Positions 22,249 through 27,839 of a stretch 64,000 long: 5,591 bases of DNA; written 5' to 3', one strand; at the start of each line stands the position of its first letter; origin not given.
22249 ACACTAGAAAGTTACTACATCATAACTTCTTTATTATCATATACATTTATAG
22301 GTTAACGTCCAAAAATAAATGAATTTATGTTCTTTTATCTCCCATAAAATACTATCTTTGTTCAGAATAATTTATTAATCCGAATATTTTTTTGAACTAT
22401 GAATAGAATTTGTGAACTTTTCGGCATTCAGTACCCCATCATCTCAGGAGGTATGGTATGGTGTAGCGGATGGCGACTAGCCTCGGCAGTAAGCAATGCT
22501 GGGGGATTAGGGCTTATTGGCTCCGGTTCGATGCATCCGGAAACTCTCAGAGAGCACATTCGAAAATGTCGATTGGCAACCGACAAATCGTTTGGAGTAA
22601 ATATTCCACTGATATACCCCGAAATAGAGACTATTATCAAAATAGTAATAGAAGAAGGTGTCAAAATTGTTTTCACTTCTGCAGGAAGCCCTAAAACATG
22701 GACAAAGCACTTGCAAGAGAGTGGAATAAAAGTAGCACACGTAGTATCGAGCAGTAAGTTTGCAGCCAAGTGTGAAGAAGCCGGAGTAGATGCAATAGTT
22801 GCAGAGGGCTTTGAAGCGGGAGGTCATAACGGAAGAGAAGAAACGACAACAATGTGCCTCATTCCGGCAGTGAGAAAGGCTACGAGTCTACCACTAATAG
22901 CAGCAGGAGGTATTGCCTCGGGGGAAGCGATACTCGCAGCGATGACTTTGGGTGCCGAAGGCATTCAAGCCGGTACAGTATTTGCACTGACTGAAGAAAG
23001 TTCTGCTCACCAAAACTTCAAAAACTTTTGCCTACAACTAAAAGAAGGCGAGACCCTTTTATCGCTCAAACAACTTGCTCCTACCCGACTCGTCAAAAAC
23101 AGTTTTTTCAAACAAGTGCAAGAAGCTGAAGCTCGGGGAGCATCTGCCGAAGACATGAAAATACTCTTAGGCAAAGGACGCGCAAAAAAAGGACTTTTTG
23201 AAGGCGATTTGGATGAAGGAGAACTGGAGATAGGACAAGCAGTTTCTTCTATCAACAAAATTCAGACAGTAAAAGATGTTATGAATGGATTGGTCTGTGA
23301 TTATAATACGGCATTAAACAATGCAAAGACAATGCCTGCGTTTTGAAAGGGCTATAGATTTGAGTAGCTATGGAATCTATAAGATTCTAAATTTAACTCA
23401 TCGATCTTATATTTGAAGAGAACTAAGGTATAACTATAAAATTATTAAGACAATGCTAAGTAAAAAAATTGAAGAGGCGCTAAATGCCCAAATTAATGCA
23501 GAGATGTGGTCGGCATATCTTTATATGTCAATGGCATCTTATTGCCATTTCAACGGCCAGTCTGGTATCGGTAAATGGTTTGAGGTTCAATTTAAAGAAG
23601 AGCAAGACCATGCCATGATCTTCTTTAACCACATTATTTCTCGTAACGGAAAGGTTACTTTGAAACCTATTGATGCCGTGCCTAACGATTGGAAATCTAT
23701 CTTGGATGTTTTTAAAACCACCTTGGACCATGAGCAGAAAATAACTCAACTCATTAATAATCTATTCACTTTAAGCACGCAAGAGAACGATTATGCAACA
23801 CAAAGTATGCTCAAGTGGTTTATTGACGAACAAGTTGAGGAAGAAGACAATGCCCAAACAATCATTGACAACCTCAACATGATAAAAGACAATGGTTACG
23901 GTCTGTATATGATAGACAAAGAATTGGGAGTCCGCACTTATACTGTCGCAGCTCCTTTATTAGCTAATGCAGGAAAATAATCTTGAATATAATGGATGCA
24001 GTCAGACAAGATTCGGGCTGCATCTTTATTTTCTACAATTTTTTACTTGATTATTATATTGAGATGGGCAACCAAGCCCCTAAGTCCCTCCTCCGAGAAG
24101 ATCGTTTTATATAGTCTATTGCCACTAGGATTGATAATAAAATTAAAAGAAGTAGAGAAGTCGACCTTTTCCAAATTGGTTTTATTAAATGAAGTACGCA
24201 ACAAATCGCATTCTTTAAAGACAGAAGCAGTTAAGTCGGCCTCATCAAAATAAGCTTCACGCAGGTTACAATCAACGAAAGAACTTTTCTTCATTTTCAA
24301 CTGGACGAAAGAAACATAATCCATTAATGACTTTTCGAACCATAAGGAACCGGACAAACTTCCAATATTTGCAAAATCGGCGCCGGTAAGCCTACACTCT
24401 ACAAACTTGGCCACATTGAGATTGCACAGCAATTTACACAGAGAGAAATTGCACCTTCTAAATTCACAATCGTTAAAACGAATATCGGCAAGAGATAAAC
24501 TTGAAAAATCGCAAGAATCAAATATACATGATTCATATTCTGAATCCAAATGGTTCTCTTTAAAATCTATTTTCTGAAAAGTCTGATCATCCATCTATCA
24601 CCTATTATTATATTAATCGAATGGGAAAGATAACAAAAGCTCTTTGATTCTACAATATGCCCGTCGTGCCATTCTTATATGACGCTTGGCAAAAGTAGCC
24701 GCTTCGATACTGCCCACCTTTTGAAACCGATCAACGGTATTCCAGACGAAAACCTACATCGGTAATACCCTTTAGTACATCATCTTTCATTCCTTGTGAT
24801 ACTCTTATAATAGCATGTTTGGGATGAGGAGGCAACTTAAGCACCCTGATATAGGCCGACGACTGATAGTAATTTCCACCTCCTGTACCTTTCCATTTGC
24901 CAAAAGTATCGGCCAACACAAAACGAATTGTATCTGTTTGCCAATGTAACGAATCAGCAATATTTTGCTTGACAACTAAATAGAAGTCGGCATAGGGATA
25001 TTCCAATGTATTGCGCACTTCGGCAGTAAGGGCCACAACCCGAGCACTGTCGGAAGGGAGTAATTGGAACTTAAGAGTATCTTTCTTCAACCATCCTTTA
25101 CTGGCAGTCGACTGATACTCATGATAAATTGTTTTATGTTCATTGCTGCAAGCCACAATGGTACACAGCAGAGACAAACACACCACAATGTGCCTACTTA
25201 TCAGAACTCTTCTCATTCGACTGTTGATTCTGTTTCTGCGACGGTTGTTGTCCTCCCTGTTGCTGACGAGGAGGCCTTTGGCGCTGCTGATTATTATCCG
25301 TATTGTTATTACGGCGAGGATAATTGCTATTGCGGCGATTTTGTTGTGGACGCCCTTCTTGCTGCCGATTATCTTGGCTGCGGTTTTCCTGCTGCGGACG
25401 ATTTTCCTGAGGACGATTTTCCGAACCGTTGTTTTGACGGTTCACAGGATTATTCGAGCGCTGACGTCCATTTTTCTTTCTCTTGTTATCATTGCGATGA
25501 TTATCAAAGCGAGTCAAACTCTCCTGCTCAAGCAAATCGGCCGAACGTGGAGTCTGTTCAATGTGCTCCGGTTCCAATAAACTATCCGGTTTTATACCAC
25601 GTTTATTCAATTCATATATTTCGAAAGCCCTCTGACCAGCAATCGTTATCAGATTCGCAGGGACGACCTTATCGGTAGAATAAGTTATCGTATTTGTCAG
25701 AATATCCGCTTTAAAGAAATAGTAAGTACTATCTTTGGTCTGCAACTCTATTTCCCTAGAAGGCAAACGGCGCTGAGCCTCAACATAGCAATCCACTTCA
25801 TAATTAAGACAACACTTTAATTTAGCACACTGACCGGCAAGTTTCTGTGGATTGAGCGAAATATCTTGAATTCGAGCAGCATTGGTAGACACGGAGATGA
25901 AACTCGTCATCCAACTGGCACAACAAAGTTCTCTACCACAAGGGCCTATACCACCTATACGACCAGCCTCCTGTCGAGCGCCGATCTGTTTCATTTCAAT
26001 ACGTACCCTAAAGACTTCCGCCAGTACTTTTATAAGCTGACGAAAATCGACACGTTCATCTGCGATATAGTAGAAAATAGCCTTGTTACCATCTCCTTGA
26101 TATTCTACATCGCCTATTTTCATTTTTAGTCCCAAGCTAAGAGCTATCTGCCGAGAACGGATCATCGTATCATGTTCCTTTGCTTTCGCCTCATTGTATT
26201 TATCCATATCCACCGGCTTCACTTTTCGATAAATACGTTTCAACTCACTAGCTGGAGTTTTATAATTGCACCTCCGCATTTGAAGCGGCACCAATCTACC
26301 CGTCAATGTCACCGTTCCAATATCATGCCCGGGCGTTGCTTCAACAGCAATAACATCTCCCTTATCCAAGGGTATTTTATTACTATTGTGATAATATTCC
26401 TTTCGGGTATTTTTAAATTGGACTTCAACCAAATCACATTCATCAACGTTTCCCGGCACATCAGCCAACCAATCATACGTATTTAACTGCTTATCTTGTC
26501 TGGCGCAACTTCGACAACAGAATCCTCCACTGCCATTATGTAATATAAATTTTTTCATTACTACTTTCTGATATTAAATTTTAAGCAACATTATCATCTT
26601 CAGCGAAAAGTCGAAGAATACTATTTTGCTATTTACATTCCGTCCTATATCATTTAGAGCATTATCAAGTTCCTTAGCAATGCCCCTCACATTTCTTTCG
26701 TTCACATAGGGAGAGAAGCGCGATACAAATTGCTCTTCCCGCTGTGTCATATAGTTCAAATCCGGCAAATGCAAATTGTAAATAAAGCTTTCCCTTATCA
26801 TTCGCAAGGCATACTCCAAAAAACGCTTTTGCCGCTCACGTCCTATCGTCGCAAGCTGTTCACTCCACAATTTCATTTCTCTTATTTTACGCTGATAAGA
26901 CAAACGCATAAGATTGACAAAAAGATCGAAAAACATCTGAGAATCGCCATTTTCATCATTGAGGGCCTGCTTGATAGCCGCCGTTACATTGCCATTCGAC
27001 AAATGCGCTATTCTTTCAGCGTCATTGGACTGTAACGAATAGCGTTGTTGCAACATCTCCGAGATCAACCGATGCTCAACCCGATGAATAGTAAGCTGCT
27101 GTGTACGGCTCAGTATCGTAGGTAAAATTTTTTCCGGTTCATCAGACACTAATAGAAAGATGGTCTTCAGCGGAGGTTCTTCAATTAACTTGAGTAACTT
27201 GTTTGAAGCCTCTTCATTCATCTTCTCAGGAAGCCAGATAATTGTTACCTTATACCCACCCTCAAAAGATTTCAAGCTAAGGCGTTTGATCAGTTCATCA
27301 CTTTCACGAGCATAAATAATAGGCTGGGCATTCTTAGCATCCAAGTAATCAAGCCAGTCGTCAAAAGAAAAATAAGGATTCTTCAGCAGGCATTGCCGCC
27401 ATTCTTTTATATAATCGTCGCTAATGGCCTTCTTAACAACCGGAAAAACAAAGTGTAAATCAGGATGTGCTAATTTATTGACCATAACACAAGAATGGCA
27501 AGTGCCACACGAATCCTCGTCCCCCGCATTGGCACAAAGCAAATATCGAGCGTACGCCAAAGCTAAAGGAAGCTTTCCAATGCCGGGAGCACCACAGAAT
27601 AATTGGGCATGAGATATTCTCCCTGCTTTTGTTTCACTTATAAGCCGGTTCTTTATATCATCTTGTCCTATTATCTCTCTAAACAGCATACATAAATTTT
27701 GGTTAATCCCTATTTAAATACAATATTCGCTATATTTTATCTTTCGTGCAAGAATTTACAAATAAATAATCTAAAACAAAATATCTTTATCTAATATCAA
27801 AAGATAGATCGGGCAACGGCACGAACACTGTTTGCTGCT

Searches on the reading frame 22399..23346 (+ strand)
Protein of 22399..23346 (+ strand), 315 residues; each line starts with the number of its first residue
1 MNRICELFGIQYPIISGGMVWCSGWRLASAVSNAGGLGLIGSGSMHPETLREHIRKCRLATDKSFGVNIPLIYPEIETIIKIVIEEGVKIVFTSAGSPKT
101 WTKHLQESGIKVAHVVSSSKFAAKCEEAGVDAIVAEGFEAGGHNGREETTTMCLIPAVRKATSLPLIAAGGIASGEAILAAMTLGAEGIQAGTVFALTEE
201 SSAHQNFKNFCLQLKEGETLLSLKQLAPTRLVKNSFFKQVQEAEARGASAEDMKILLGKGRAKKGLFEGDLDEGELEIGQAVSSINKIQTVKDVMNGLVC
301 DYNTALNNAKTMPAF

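Call 54: search_protein_families(library=pfam, proteins=[window:22399-23346:+])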
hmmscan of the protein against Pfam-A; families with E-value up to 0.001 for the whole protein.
window:22399-23346:+ (315 aa): 6 families
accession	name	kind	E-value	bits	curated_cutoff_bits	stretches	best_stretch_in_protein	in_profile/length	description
PF03060.21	NMO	-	5.2e-61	207.3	28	2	80-299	106-329/331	Nitronate monooxygenase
PF00478.31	IMPDH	-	1.4e-11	44.4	25.6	1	147-226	191-269/345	IMP dehydrogenase / GMP reductase domain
PF01070.24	FMN_dh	-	4.8e-07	29.6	24.9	1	118-196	228-306/350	FMN-dependent dehydrogenase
PF05690.20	ThiG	-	1.7e-05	24.8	23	1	101-200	115-212/247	Thiazole biosynthesis protein ThiG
PF00977.27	His_biosynth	-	0.00016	21.6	23.6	1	109-195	139-222/228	Histidine biosynthesis protein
PF01180.27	DHO_dh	-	0.00033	20.4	27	1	139-202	213-279/291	Dihydroorotate dehydrogenase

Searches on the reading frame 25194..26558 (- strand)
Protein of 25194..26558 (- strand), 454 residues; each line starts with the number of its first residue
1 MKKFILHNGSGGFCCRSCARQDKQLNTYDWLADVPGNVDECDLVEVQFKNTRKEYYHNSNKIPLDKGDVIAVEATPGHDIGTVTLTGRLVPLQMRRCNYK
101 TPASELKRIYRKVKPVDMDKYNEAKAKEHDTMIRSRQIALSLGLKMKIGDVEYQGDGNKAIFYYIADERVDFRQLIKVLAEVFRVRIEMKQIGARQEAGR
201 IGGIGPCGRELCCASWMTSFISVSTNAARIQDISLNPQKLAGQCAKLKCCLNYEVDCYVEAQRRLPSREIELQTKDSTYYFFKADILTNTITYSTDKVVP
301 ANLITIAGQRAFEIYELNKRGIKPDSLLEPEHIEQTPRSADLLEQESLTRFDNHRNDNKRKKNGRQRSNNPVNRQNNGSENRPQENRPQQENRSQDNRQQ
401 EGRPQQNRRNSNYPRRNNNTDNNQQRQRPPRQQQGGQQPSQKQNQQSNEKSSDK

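Call 54: search_protein_families(library=pfam, proteins=[window:25194-26558:-])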
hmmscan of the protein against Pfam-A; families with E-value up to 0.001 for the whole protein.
window:25194-26558:- (454 aa): 1 family
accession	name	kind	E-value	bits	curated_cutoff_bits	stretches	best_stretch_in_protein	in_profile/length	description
PF04468.17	PSP1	-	1.3e-29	102.7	27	1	107-192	1-86/86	PSP1 C-terminal conserved region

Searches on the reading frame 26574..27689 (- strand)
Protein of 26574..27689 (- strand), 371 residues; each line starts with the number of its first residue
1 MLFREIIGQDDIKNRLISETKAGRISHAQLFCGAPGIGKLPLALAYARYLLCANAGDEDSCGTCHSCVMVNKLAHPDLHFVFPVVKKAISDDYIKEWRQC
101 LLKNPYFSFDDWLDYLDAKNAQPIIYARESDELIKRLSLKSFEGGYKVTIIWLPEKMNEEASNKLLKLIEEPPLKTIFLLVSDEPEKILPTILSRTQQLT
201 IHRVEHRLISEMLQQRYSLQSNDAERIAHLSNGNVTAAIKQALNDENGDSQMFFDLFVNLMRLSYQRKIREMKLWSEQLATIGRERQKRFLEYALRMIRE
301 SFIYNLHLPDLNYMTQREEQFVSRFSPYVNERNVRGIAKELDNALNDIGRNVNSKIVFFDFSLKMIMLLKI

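Call 54: search_protein_families(library=pfam, proteins=[window:26574-27689:-])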
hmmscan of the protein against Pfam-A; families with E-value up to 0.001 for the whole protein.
window:26574-27689:- (371 aa): 1 family
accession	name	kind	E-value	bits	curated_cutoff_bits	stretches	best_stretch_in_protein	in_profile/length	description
PF13177.12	DNA_pol3_delta2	-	8.2e-44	149.9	27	1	9-203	2-159/161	DNA polymerase III, delta subunit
